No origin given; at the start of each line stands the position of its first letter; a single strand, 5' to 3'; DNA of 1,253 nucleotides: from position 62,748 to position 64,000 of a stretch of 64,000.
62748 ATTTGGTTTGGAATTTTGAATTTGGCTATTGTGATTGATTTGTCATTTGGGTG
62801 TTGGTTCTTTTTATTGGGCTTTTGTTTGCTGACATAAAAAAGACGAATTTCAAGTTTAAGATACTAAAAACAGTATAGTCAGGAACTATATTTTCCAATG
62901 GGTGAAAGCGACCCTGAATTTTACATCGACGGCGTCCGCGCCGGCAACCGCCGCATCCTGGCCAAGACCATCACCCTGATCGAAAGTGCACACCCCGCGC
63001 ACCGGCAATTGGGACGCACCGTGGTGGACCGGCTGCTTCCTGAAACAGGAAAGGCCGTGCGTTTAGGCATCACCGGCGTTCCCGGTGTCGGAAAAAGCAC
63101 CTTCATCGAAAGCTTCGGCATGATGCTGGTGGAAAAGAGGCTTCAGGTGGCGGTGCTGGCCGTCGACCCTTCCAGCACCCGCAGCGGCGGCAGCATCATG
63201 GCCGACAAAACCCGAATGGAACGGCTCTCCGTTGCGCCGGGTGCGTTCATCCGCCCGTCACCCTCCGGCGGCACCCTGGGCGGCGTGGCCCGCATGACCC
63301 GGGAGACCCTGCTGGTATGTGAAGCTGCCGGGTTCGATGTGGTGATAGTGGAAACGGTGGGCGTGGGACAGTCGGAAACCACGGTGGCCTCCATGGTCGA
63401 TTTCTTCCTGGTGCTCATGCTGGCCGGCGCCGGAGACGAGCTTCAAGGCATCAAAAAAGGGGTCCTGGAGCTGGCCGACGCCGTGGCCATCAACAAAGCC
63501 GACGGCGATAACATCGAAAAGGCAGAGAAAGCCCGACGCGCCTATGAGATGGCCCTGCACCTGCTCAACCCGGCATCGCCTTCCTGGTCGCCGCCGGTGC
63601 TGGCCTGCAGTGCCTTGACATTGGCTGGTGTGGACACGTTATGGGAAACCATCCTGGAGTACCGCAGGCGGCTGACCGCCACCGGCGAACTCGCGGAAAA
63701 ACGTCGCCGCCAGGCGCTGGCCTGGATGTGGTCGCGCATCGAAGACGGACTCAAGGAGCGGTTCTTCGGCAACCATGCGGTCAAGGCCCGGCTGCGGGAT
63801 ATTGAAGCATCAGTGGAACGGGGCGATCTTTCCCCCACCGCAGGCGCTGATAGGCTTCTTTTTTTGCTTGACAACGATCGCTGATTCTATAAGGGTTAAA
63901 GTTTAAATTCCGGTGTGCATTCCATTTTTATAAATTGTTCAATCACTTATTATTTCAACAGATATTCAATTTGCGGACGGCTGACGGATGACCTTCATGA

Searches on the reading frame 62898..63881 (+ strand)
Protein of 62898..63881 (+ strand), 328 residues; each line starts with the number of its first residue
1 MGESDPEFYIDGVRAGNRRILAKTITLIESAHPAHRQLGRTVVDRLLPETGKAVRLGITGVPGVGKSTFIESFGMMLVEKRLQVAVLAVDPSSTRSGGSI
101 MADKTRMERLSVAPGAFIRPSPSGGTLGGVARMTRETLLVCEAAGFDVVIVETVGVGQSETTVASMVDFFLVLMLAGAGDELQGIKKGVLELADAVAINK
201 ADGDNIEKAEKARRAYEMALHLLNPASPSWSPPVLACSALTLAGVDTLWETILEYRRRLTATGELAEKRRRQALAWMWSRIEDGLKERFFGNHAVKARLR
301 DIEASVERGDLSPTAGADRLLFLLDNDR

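Call 36: search_protein_families(library=ncbifam, proteins=[window:62898-63881:+])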
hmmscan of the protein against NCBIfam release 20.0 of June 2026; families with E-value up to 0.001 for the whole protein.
window:62898-63881:+ (328 aa): 4 families
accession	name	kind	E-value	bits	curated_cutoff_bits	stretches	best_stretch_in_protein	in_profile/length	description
NF006958.0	PRK09435.1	equivalog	1.3e-147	491.1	329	1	7-325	11-329/333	methylmalonyl Co-A mutase-associated GTPase MeaB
TIGR00750.1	lao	equivalog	5.5e-105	350.8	240.75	1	16-320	1-298/300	methylmalonyl Co-A mutase-associated GTPase MeaB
NF045497.1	IsobCoAmut_IcmF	equivalog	3.3e-30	104.7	1500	1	13-254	149-393/1076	fused isobutyryl-CoA mutase/GTPase IcmF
NF010248.0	PRK13695.1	equivalog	0.00057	19.6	156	0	52-85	2-35/180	NTPase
